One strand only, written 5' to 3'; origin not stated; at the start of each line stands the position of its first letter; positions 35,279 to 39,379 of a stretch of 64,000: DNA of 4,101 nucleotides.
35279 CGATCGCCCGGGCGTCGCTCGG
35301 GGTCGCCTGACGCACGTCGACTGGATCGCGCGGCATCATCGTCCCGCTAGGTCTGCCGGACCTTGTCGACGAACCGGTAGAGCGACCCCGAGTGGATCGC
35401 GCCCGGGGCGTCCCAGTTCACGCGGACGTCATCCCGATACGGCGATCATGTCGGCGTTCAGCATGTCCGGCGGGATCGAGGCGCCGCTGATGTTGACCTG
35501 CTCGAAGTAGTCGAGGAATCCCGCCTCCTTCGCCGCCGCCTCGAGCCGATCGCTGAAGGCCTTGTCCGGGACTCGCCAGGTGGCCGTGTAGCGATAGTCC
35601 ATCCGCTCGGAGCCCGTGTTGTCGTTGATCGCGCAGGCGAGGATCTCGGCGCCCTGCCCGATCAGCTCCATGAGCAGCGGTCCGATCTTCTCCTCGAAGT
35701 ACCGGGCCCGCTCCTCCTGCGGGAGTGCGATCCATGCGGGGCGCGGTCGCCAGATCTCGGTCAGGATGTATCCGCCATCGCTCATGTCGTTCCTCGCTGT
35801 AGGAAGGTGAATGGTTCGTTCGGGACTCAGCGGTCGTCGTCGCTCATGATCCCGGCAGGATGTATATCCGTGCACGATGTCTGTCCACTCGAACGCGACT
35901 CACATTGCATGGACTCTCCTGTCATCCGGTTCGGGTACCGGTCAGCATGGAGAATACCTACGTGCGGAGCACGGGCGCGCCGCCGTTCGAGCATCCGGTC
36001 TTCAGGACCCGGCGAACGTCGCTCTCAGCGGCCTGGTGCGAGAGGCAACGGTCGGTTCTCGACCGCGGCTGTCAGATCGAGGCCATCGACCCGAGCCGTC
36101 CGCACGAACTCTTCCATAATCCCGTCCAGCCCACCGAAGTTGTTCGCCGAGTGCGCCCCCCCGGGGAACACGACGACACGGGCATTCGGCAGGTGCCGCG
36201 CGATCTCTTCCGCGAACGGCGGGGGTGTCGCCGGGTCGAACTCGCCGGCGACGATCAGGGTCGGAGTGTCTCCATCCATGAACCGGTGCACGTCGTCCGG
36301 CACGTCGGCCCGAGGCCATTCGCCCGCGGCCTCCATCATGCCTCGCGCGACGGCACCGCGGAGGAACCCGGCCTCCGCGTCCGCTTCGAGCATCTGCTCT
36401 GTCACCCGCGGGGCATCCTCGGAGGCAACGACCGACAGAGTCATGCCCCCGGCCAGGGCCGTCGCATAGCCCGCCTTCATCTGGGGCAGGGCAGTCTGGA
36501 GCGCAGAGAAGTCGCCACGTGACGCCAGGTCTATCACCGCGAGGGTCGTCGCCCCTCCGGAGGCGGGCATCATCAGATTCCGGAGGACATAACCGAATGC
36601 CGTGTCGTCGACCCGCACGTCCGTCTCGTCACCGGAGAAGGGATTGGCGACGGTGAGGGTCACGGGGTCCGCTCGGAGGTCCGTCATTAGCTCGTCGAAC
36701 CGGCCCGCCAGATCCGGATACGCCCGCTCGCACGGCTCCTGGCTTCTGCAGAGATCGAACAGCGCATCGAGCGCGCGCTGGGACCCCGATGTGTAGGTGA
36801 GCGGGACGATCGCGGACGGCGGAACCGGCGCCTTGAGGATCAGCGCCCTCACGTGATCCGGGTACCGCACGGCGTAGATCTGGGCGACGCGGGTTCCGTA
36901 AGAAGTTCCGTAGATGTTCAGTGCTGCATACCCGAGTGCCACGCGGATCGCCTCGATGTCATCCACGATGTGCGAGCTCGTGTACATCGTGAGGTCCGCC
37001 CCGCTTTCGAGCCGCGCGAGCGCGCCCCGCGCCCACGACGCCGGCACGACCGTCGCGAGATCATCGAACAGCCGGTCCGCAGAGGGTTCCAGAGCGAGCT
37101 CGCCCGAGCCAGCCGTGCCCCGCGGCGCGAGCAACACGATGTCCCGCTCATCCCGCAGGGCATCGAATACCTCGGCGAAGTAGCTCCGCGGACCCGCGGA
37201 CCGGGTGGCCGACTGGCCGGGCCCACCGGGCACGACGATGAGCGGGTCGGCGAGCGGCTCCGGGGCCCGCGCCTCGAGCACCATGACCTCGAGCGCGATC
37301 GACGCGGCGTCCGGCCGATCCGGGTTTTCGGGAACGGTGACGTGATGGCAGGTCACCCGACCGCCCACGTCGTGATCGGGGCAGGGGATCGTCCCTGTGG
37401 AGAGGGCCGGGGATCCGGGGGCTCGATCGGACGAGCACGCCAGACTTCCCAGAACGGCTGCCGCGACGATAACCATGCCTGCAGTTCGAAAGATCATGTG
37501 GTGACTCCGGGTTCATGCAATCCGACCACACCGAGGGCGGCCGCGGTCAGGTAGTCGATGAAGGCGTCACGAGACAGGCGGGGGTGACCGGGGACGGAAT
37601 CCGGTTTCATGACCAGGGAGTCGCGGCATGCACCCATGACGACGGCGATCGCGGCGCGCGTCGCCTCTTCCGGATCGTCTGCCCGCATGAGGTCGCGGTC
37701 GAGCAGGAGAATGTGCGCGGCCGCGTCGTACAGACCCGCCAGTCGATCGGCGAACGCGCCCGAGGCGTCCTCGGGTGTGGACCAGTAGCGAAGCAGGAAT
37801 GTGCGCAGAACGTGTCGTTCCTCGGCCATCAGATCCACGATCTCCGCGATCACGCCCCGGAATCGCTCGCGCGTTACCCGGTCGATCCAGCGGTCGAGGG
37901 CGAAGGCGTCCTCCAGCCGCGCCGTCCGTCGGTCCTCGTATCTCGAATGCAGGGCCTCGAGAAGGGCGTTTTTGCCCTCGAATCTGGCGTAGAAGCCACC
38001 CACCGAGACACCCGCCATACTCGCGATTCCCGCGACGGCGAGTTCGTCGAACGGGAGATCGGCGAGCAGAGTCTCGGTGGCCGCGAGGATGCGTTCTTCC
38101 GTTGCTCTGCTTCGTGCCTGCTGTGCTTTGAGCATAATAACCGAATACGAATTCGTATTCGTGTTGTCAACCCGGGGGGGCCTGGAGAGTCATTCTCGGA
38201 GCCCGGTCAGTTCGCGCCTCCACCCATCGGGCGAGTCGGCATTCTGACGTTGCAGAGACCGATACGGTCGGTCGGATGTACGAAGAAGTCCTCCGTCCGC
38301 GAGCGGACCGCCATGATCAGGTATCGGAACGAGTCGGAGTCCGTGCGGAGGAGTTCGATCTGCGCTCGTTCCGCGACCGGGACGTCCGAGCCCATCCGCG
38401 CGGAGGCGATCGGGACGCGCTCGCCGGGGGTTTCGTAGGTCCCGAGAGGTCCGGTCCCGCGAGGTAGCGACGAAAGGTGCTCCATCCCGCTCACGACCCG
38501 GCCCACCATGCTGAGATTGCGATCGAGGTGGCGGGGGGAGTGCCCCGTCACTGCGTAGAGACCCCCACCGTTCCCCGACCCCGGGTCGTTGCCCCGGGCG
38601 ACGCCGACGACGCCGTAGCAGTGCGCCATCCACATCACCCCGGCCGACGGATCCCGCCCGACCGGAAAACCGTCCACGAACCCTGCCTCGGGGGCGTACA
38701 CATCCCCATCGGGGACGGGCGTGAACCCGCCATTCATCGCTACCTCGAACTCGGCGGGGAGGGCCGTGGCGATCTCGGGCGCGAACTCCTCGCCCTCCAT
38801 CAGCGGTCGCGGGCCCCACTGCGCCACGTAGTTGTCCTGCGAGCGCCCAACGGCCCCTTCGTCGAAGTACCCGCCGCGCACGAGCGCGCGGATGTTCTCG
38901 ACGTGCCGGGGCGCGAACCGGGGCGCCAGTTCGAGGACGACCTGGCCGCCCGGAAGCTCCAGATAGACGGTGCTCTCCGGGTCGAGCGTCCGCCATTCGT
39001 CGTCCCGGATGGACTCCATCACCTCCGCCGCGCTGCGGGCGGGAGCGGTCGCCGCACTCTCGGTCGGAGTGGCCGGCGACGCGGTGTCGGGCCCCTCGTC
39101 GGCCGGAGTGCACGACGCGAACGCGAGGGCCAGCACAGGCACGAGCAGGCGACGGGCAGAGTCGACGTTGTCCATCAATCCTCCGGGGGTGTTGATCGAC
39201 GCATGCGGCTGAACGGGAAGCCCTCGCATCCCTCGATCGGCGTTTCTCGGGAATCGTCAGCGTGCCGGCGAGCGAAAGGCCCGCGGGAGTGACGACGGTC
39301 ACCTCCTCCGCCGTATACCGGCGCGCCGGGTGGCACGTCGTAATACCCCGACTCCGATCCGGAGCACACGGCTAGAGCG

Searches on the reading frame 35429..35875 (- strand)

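Call 85: search_protein_families(library=pfam, proteins=[window:35429-35875:-], max_evalue=0.001)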
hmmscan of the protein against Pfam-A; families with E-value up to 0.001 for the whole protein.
window:35429-35875:- (148 aa): 1 family
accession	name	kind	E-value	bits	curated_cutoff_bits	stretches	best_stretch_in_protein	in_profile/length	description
PF20321.3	DUF6616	-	1.3e-29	103.1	27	1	37-145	3-110/111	Family of unknown function (DUF6616)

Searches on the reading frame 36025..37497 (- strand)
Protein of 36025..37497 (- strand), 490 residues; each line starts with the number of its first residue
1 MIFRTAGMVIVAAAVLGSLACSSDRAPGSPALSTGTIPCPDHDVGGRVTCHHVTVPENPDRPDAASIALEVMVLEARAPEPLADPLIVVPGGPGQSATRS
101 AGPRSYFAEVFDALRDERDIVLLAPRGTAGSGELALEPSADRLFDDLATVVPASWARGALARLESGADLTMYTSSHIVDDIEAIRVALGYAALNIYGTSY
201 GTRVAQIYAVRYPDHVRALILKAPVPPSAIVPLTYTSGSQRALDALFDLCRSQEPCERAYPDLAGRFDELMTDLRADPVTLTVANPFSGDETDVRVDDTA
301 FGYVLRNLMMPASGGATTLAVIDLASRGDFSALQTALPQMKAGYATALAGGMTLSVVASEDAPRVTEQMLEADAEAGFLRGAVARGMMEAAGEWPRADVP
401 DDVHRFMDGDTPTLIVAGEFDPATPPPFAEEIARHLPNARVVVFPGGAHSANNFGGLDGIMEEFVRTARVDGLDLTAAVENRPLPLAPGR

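Call 85: search_protein_families(library=pfam, proteins=[window:36025-37497:-], max_evalue=0.001)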
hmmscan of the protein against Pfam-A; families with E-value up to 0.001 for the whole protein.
window:36025-37497:- (490 aa): 3 families
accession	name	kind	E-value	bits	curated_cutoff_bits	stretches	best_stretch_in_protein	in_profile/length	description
PF00561.26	Abhydrolase_1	-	1.2e-20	74.7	25.8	2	85-227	2-105/245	alpha/beta hydrolase fold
PF08386.16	Abhydrolase_4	-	5.4e-10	39.8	21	1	393-474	17-100/103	TAP-like protein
PF12146.15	Hydrolase_4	-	1.6e-07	31.3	27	0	175-225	56-110/239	Serine aminopeptidase, S33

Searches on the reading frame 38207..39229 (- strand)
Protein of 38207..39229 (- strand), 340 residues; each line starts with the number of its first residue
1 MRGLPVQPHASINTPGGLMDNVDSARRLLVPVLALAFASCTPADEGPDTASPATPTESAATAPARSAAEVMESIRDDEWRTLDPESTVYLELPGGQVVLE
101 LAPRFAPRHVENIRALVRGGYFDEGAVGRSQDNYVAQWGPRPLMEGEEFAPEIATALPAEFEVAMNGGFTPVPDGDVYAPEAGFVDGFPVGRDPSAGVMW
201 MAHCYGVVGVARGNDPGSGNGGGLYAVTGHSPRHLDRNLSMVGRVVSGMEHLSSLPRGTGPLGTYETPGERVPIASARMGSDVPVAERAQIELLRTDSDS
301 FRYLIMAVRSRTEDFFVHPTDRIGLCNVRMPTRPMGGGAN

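Call 85: search_protein_families(library=pfam, proteins=[window:38207-39229:-], max_evalue=0.001)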
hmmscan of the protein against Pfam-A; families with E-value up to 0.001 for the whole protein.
window:38207-39229:- (340 aa): 1 family
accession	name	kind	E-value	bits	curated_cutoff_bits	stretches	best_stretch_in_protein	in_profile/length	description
PF00160.26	Pro_isomerase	-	1.9e-14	54.6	21.7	1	91-277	5-157/159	Cyclophilin type peptidyl-prolyl cis-trans isomerase/CLD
